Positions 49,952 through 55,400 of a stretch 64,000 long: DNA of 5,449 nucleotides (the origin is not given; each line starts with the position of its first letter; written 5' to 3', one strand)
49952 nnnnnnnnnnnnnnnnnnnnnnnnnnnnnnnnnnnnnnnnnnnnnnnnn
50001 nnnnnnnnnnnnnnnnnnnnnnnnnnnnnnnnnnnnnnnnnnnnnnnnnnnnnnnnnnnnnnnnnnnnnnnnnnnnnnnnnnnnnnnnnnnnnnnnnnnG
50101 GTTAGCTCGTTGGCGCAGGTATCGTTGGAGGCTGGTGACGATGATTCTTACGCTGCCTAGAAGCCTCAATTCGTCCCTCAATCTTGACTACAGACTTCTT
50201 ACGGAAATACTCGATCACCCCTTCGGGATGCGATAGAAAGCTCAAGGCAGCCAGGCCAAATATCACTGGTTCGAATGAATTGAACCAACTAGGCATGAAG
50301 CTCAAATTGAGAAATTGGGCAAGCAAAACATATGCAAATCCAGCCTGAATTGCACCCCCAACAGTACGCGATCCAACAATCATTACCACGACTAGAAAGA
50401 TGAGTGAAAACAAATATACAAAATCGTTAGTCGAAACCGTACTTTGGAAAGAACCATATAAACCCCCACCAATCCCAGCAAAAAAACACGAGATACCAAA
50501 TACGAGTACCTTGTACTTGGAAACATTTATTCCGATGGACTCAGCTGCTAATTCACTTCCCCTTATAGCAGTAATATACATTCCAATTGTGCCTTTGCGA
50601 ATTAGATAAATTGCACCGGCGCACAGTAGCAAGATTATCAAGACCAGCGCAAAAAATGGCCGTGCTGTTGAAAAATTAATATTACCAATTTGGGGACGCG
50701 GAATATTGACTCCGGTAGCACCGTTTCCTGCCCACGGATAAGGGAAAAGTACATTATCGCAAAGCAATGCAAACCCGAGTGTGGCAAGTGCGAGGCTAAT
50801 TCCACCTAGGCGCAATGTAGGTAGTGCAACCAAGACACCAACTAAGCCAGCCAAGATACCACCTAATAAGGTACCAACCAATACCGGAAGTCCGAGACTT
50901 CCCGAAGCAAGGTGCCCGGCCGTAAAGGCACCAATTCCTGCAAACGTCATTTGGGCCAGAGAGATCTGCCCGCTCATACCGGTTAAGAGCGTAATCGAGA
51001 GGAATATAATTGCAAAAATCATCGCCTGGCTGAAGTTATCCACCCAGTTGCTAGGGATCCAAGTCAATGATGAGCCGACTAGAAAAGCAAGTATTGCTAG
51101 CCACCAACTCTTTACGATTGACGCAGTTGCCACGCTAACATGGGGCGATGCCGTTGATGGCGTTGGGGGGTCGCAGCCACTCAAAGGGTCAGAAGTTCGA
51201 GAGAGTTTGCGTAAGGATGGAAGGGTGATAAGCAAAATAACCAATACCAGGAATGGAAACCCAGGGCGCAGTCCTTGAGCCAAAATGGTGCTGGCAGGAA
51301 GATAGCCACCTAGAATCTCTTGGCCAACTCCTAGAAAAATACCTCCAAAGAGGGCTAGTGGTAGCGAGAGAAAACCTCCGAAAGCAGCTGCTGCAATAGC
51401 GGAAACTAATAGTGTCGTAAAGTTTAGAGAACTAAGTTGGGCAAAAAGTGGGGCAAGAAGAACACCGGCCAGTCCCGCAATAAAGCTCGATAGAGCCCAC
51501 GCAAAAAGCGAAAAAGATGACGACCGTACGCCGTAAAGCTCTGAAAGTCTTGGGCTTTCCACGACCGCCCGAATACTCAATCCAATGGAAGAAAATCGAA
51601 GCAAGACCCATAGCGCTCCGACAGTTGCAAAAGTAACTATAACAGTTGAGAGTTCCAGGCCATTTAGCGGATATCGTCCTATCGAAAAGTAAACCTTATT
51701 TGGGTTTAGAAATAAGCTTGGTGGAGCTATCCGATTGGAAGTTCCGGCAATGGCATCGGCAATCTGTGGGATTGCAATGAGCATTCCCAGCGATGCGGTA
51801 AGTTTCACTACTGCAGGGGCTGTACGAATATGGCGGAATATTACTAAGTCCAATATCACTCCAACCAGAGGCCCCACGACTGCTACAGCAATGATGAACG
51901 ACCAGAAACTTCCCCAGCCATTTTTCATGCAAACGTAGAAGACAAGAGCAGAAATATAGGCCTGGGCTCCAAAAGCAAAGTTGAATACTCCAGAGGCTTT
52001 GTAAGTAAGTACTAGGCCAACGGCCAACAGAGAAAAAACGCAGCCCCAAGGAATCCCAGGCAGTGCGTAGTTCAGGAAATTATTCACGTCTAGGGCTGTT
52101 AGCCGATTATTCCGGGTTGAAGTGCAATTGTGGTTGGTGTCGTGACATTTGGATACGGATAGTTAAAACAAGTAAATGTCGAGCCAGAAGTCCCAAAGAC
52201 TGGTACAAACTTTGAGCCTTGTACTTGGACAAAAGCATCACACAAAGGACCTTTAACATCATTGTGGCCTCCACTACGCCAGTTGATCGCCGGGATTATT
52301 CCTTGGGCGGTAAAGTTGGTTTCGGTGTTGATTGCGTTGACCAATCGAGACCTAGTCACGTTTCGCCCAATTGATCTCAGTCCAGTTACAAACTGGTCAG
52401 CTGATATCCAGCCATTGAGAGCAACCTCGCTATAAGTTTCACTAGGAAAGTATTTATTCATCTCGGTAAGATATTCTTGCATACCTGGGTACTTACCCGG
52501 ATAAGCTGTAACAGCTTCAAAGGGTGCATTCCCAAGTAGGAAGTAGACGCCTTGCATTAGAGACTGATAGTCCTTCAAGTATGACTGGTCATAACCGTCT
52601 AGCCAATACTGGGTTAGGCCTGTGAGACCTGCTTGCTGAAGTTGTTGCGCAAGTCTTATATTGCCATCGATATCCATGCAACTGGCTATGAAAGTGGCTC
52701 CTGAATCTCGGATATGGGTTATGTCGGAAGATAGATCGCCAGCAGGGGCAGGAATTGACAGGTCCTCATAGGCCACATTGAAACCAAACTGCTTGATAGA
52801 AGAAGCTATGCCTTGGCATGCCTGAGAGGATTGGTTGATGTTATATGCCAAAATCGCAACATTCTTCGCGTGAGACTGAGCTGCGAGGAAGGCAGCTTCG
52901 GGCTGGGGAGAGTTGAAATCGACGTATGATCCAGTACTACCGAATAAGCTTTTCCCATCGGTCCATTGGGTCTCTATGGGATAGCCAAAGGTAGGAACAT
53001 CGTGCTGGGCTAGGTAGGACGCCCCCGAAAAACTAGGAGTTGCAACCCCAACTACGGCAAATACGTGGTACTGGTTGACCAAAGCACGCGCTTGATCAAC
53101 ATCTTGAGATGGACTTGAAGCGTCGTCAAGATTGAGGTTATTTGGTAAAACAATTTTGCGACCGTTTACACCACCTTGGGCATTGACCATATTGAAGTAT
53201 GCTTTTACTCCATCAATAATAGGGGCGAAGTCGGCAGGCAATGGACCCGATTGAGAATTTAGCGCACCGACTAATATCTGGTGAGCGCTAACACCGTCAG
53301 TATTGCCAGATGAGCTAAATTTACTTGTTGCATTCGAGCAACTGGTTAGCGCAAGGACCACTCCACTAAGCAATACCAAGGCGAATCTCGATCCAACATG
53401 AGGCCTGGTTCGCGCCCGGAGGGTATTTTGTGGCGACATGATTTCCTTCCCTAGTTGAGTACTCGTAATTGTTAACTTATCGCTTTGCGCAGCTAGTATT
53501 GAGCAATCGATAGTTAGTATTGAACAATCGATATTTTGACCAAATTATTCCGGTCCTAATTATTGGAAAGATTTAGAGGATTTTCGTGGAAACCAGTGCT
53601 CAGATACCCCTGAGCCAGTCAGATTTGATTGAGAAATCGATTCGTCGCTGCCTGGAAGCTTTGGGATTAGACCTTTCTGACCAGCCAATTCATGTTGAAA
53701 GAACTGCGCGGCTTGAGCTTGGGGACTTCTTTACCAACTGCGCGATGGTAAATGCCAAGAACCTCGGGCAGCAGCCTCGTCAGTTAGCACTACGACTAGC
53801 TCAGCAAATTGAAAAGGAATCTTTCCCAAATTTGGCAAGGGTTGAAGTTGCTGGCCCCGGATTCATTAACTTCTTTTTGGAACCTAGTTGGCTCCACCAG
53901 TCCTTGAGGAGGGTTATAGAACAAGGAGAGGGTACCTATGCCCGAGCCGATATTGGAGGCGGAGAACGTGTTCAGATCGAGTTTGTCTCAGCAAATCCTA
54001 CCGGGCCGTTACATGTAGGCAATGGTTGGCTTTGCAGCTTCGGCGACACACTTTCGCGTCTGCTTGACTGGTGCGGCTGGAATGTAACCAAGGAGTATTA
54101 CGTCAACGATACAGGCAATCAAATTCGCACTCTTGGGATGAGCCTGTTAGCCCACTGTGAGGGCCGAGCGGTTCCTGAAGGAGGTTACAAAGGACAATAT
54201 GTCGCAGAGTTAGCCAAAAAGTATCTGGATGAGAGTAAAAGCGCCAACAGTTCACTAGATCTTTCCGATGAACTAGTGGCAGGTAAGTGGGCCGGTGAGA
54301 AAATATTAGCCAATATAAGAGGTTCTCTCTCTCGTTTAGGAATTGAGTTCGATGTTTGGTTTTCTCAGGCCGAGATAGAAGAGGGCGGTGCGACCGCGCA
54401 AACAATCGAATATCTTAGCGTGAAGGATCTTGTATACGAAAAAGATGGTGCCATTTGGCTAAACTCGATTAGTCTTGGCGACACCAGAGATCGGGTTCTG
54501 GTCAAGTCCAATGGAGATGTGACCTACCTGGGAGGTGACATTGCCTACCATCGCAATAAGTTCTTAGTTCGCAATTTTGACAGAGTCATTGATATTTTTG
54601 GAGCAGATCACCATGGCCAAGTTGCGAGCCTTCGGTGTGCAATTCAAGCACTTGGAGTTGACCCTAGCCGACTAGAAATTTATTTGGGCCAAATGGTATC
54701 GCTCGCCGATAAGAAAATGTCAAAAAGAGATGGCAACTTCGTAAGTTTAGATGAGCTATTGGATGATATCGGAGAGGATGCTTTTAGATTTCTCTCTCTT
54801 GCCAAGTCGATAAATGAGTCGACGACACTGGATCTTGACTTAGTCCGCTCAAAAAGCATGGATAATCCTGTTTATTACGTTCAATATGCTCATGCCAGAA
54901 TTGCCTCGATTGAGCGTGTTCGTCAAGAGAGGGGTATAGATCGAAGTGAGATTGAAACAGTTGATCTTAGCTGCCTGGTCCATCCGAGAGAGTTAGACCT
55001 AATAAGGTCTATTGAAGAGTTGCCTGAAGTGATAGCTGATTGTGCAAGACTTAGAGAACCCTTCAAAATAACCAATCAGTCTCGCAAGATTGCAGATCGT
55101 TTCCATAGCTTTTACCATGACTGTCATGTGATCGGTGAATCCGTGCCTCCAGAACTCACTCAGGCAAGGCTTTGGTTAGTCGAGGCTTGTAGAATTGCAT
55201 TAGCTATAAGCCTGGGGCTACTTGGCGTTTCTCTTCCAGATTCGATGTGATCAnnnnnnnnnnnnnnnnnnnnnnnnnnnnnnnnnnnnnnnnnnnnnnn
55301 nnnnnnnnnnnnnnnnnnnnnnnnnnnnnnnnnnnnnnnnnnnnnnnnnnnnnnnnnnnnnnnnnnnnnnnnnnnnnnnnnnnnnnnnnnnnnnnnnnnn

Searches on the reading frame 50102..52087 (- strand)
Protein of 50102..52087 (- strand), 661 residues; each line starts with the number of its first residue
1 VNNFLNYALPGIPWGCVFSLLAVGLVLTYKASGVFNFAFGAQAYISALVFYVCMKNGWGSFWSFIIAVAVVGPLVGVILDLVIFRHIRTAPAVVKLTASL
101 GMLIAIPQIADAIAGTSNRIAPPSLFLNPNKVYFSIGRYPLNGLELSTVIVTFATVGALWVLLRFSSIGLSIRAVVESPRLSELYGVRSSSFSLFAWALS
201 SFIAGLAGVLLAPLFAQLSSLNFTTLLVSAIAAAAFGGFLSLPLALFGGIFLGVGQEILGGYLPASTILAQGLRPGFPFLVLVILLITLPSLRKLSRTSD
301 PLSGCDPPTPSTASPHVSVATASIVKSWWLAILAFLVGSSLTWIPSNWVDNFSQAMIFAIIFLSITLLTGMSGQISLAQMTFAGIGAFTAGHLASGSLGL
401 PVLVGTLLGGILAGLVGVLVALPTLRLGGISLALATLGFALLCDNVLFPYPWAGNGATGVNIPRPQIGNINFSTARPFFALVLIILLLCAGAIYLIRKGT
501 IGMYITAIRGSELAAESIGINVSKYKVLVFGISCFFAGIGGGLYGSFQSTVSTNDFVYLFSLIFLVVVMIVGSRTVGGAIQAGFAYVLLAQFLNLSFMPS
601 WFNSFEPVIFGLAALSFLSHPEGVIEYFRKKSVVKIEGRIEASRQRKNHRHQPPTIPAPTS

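Call 35: search_protein_families(library=pfam, proteins=[window:50102-52087:-], max_evalue=0.00001)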
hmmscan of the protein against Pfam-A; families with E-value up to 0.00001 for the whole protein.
window:50102-52087:- (661 aa): 1 family
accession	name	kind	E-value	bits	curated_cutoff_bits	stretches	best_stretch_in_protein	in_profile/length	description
PF02653.21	BPD_transp_2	-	5.7e-57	193.3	26.8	2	352-603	6-258/269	Branched-chain amino acid transport system / permease component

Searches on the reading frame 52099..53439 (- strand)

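Call 35: search_protein_families(library=pfam, proteins=[window:52099-53439:-], max_evalue=0.00001)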
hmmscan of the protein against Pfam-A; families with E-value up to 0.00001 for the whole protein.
window:52099-53439:- (446 aa): 2 families
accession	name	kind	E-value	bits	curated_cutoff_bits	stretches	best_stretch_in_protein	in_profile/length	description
PF13458.12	Peripla_BP_6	-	2.4e-48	166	31.7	1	55-392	2-327/343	Periplasmic binding protein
PF13433.12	Peripla_BP_5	-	2.1e-06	27.6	27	0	56-134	2-77/363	Periplasmic binding protein domain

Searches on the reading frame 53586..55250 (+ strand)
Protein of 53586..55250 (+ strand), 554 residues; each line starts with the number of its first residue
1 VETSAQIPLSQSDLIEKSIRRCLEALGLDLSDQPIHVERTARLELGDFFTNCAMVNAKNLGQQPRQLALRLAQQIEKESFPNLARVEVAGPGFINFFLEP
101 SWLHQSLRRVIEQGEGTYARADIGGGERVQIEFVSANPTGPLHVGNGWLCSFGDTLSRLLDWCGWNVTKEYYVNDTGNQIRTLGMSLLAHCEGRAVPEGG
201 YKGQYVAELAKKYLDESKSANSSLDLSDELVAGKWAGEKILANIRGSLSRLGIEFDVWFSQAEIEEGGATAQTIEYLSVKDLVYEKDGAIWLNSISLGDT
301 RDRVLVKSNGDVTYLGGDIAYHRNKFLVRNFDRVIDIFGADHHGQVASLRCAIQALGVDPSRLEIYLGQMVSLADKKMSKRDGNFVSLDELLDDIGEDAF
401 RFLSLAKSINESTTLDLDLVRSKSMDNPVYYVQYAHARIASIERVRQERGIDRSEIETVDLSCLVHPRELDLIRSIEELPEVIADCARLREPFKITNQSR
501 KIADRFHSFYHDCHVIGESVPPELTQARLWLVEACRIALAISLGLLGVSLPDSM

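Call 35: search_protein_families(library=pfam, proteins=[window:53586-55250:+], max_evalue=0.00001)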
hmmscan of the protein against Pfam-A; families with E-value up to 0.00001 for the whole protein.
window:53586-55250:+ (554 aa): 3 families
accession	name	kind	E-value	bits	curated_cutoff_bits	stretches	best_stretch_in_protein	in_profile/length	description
PF05746.21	DALR_1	-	3.5e-25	88.8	22.3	1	432-554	1-117/117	DALR anticodon binding domain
PF03485.21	Arg_tRNA_synt_N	-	1.3e-20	74.2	21.5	1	15-98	3-85/85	Arginyl tRNA synthetase N terminal domain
PF00750.26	tRNA-synt_1d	-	4.8e-20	72.3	23.3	1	127-402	20-305/349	tRNA synthetases class I (R), catalytic domain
